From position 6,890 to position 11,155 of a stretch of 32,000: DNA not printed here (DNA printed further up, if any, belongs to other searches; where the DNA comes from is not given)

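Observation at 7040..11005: Orphan 1321-aa protein reading as cyclase-like + AAA_16/STAND-like + helical repeats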

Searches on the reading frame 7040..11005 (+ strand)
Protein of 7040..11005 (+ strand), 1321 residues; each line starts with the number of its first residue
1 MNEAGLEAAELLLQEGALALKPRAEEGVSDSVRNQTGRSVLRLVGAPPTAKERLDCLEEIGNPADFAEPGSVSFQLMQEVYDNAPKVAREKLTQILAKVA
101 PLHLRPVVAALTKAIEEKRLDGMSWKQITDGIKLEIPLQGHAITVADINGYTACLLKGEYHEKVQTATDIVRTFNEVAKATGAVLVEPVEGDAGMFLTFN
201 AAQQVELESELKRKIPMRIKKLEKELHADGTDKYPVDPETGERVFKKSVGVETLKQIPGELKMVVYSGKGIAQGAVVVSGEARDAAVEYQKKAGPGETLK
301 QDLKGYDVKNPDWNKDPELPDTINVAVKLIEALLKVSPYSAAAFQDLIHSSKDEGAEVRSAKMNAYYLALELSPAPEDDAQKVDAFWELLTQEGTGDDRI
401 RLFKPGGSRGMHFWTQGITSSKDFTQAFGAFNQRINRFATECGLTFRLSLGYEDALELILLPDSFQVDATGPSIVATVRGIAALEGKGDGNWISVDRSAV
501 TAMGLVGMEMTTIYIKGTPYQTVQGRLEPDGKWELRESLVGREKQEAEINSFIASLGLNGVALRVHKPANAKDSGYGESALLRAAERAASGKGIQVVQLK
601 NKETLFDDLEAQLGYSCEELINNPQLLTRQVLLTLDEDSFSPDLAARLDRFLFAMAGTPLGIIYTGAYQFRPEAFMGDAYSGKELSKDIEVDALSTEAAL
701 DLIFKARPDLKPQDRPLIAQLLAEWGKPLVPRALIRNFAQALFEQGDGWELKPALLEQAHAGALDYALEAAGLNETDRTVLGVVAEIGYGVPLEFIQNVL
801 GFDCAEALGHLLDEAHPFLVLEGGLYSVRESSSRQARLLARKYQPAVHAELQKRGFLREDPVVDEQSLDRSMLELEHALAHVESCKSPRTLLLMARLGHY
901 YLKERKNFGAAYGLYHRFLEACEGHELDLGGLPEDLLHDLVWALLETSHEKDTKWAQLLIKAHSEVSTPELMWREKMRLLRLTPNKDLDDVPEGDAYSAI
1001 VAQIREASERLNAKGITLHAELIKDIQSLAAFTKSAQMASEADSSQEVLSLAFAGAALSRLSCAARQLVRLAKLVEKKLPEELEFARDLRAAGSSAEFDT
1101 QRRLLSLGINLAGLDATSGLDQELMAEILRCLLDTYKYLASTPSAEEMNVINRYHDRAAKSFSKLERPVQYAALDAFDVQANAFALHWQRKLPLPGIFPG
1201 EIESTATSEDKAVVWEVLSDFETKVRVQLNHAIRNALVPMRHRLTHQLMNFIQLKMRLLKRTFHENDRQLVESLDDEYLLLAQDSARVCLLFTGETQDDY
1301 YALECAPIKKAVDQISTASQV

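Call 5: search_protein_families(library=pfam, proteins=[window:7040-11005:+], max_evalue=10)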
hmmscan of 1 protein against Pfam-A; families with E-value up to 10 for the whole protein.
window:7040-11005:+ (1321 aa): 1 family
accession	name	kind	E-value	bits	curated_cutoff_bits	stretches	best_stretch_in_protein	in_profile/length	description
PF22229.1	CofB_C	-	0.28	11.4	27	1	1012-1069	62-118/158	CofB C-terminal domain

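Call 6: search_protein_families(library=ncbifam, proteins=[window:7040-11005:+], max_evalue=10)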
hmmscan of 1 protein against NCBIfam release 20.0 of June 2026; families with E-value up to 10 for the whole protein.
window:7040-11005:+ (1321 aa): 0 families

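Call 7: search_solved_structures(query=window:7040-11005:+, max_evalue=10)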
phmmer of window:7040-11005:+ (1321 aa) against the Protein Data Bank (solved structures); distinct sequences matched with E-value up to 10: 0.

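Call 9: find_homologous_proteins(query=window:7040-11005:+, max_evalue=0.001)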
Query window:7040-11005:+ (1321 aa): 9 proteins with E <= 0.001 among 8000 candidates.
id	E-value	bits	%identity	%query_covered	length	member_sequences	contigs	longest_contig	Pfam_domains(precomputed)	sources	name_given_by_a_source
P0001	0.0e+0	2946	100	100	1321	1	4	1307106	-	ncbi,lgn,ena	ncbi:MAG: hypothetical protein AAB383_02055 [Patescibacteria group bacterium]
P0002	0.0e+0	2135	75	97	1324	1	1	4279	-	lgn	-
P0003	0.0e+0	1698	61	96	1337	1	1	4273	-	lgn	-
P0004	0.0e+0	1452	53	99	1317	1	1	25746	-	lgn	-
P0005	0.0e+0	1308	49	98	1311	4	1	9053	-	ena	-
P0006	0.0e+0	1086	47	93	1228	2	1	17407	-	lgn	-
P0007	0.0e+0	1071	44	98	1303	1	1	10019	-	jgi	jgi:hypothetical protein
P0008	1.3e-235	803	38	96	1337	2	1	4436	-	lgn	-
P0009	3.2e-235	802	37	98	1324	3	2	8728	-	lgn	-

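Call 11: search_protein_families(library=pfam, alignment_id=A1, max_evalue=10)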
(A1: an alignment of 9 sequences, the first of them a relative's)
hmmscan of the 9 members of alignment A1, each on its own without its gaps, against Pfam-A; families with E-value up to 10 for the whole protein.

A. member 1, P0001 (1321 aa): 1 family
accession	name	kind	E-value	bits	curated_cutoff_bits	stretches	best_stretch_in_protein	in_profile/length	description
PF22229.1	CofB_C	-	0.28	11.4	27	1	1012-1069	62-118/158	CofB C-terminal domain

B. families by the number of members that match (of 9 scanned): 7 families
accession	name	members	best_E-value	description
PF04190.19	GET4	2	0.073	Golgi to ER traffic protein 4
PF05491.19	RuvB_C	1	0.044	RuvB C-terminal winged helix domain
PF23936.1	HB_ELP1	1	0.13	ELP1 three-helix bundle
PF15420.11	Abhydrolase_9_N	1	0.18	Alpha/beta-hydrolase family N-terminus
PF06426.19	SATase_N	1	0.24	Serine acetyltransferase, N-terminal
PF22229.1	CofB_C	1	0.28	CofB C-terminal domain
PF13428.12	TPR_14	1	0.5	Tetratricopeptide repeat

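Call 12: search_solved_structures(query=A1, max_evalue=10, show_alignments=3)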
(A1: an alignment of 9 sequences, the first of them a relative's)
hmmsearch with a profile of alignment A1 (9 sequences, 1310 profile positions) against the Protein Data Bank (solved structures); distinct sequences matched with E-value up to 10: 0.

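Call 17: find_homologous_proteins(query=A1, max_evalue=0.01)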
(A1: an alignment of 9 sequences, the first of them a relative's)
Query A1 (9 sequences) (1321 aa, profile of the alignment): 9 proteins with E <= 0.01 among 8000 candidates.
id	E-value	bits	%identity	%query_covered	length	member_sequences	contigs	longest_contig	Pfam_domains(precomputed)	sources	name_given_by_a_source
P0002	0.0e+0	2184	75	97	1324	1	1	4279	-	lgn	-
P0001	0.0e+0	2180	100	100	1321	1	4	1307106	-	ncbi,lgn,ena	ncbi:MAG: hypothetical protein AAB383_02055 [Patescibacteria group bacterium]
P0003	0.0e+0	2131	61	96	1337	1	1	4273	-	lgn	-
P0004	0.0e+0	2116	53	99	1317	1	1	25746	-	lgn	-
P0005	0.0e+0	2068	49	98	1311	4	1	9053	-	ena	-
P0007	0.0e+0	2054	44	98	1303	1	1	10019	-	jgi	jgi:hypothetical protein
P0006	0.0e+0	2011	47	93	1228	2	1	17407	-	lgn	-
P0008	0.0e+0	1879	38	96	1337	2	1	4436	-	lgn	-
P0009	0.0e+0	1850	37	98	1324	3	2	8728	-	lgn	-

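Call 28: search_protein_representatives(alignment_id=A2)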
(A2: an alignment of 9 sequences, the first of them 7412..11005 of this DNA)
Query: 9 sequences, 1188 profile positions. Proteins with E-value up to 0.001 (for the whole library): 14; up to 1e-10: 13; up to 1e-30: 10. The best 14 are listed.
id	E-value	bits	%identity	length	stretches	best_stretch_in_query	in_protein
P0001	0.0e+00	2010.9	-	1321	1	1-1187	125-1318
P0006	0.0e+00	1913.2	-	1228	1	1-1187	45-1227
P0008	0.0e+00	1725.5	-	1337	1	1-1179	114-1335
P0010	0.0e+00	1382.7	-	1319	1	1-1179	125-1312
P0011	6.2e-264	895.0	-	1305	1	1-1183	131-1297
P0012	4.7e-103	362.2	-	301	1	887-1183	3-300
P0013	5.1e-91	322.4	-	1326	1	3-1169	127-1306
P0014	1.2e-43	165.4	-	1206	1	4-861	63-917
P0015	1.4e-38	148.7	-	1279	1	4-829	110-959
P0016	6.8e-34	133.2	-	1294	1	3-843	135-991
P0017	7.6e-29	116.4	-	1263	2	7-904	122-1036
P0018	4.9e-28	113.7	-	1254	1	18-843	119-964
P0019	2.5e-25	104.8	-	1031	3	587-789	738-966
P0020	4.8e-07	44.2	-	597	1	17-459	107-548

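Call 33: search_protein_families(library=pfam, proteins=[P0013, P0014, P0015, P0016, P0017, P0018, P0019, P0020], max_evalue=1)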
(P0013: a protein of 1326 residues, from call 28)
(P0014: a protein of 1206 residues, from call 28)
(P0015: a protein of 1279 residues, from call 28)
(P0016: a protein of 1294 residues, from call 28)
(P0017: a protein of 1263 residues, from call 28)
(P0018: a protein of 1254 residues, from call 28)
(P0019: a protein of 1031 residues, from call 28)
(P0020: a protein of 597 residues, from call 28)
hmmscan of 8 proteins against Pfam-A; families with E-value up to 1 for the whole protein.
P0013 (1326 aa): 1 family
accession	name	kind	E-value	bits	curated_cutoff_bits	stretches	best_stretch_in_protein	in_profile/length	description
PF21325.3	SHPRH_helical-1st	-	0.054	14.2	27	0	924-958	26-60/95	E3 ubiquitin-protein ligase SHPRH, first helical domain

P0014 (1206 aa): 3 families
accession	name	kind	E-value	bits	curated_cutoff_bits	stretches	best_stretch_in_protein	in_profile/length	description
PF11975.13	Glyco_hydro_4C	-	0.052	13.9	24.1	0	241-285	107-148/211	Family 4 glycosyl hydrolase C-terminal domain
PF00170.26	bZIP_1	-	0.41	11.2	27.6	0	983-1012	22-51/64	bZIP transcription factor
PF24692.1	DUF7659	-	0.6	10.6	27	1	888-950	52-116/135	Family of unknown function (DUF7659)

P0015 (1279 aa): 0 families

P0016 (1294 aa): 4 families
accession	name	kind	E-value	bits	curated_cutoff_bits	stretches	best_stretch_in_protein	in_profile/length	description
PF10602.15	RPN7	-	0.002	18.3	29.6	1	883-996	13-125/174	26S proteasome subunit RPN7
PF25306.1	DUF7880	-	0.012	16.2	27.5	0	865-937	6-76/127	Domain of unknown function (DUF7880)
PF21924.1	XRCC4_CC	-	0.018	15.6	27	1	979-1044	2-70/78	XRCC4 coiled-coil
PF13174.12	TPR_6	-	0.093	13.9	26.3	1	912-936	5-29/33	Tetratricopeptide repeat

P0017 (1263 aa): 4 families
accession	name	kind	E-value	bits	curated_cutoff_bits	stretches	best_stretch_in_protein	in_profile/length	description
PF10602.15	RPN7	-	0.019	15.1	29.6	0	867-907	15-58/174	26S proteasome subunit RPN7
PF13424.12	TPR_12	-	0.089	13.4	30.1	1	1083-1114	44-75/77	Tetratricopeptide repeat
PF24531.2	ANC1_spectrin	-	0.13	13.2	27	0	73-124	36-86/95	Nuclear anchorage protein 1, spectrin repeat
PF13181.12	TPR_8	-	0.52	11.1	25.7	0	1091-1110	8-27/34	Tetratricopeptide repeat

P0018 (1254 aa): 0 families

P0019 (1031 aa): 0 families

P0020 (597 aa): 0 families

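Call 44: find_encoding_contigs(protein=P0004, flank=10000, max_places=2)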
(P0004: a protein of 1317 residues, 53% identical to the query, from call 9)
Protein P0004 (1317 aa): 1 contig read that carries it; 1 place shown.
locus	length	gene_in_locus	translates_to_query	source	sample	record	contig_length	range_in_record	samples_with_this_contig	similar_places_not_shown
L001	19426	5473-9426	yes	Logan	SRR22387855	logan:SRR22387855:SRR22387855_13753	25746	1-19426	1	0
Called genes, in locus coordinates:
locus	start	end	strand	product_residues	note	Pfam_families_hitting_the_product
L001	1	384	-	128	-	?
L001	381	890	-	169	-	-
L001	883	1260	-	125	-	PF22091:DUF6941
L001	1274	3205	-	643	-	PF00012:HSP70, PF14450:FtsA (faint), PF06723:MreB_Mbl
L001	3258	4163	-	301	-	-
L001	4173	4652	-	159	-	PF01025:GrpE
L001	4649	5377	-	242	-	PF01628:HrcA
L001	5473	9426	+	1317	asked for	-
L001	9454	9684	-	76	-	-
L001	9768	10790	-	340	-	PF00044:Gp_dh_N, PF02800:Gp_dh_C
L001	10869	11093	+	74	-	PF15993:Fuseless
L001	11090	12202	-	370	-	PF04294:VanW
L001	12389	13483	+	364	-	PF01795:Methyltransf_5, PF08704:GCD14 (weak)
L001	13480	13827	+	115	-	-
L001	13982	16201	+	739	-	-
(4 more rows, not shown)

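Call 45: find_encoding_contigs(protein=P0006, flank=10000, max_places=2)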
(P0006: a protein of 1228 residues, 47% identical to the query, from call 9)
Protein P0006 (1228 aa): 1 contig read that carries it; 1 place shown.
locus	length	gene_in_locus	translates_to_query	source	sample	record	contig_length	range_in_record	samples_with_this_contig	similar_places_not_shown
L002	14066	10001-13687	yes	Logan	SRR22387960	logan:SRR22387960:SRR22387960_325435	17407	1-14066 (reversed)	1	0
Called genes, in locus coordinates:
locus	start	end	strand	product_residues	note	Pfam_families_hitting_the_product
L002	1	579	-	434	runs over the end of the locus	PF02403:Seryl_tRNA_N, PF00587:tRNA-synt_2b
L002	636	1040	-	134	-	-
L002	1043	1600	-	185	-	-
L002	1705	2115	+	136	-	-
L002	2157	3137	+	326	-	-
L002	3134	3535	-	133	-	PF22091:DUF6941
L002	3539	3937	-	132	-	PF22091:DUF6941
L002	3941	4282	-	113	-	-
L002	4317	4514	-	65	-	-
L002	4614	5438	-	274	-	-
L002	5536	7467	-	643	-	PF00012:HSP70, PF06723:MreB_Mbl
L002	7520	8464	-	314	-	-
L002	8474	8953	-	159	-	PF01025:GrpE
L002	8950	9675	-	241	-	PF01628:HrcA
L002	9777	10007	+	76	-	-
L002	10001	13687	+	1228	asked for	-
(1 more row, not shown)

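Call 46: find_encoding_contigs(protein=P0009, flank=10000, max_places=2)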
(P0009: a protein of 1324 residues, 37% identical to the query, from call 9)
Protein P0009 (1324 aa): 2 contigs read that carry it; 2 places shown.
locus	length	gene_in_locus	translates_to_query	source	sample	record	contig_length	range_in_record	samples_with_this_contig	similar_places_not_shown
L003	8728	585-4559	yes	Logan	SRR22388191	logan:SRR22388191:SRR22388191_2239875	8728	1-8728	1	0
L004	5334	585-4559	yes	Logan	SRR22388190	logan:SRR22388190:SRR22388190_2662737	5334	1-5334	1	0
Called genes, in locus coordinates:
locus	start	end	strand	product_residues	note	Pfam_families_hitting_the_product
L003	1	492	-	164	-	?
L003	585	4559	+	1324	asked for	-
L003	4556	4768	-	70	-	-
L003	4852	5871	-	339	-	PF00044:Gp_dh_N, PF02800:Gp_dh_C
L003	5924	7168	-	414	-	PF04294:VanW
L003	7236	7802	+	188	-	PF01300:Sua5_yciO_yrdC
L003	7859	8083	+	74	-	PF15993:Fuseless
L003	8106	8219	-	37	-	-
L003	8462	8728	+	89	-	?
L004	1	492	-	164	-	?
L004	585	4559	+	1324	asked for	-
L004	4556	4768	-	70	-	-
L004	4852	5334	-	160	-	?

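Call 47: find_encoding_contigs(protein=P0007, flank=10000, max_places=2)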
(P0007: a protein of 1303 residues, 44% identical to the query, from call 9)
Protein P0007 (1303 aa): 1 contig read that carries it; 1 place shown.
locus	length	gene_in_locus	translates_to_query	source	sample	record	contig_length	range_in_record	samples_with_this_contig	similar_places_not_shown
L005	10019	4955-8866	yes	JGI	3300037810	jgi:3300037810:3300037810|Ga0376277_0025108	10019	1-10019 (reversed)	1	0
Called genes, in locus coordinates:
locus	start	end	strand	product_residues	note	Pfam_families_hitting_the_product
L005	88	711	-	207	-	-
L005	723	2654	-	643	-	PF00012:HSP70, PF06723:MreB_Mbl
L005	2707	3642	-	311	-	-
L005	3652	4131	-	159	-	PF01025:GrpE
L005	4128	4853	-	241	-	PF08220:HTH_DeoR (weak), PF01628:HrcA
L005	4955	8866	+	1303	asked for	-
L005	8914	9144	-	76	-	-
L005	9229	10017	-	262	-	?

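Call 52: search_protein_families(library=padloc, proteins=[P0001, P0009, P0013, P0014, P0016, P0018, P0019], max_evalue=1)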
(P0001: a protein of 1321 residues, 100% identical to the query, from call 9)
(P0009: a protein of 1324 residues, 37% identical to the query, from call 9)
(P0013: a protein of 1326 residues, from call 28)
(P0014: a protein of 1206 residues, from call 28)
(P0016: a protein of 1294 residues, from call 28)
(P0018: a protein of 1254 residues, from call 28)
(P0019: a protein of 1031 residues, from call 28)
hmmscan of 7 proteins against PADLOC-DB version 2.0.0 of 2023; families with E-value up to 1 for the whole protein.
P0001 (1321 aa): 0 families

P0009 (1324 aa): 0 families

P0013 (1326 aa): 1 family
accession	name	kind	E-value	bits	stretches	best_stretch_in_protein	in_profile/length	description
PDLC02010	SAVED4--SAVED_LON_TM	-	0.0057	13.7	1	383-465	206-288/455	-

P0014 (1206 aa): 0 families

P0016 (1294 aa): 0 families

P0018 (1254 aa): 0 families

P0019 (1031 aa): 1 family
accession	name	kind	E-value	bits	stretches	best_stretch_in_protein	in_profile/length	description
PDLC00447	JetA1|JetA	-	0.024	11.4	1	895-946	109-159/484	DUF3375 domain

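Call 61: find_related_loci(query=A1, collection=genome_contigs, flank=4000)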
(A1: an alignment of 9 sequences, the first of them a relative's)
Query A1 (1321 aa) in genome_contigs; peptide patterns used: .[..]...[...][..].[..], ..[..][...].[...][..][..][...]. (x = any residue, [..] = any of these).
47 stretches matched a pattern; 3 encode a relative of the query (tblastn E <= 1e-3); 3 distinct loci.
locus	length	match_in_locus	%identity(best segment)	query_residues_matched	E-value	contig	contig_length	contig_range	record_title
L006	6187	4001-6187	78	1-726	0e+0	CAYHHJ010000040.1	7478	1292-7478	MAG TPA_asm: uncultured Candidatus Peribacteria bacterium isolate ERP119702_co1_18 genome assembly, contig: NODE_14072_l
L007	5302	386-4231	46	31-1319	0e+0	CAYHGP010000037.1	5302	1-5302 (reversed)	MAG TPA_asm: uncultured Candidatus Peribacteria bacterium isolate ERP119702_co2_217 genome assembly, contig: NODE_12975_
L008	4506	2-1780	69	727-1319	0e+0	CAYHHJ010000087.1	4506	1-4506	MAG TPA_asm: uncultured Candidatus Peribacteria bacterium isolate ERP119702_co1_18 genome assembly, contig: NODE_30366_l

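Call 75: find_encoding_contigs(protein=P0014, flank=8000, max_places=2)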
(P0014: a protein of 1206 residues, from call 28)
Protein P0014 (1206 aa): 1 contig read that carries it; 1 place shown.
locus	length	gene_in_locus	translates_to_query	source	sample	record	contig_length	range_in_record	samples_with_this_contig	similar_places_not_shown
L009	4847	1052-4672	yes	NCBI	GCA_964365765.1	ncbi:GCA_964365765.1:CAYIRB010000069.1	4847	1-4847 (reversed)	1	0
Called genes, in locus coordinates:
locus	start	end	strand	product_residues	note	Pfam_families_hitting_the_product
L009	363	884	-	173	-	PF01300:Sua5_yciO_yrdC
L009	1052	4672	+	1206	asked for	-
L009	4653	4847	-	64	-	?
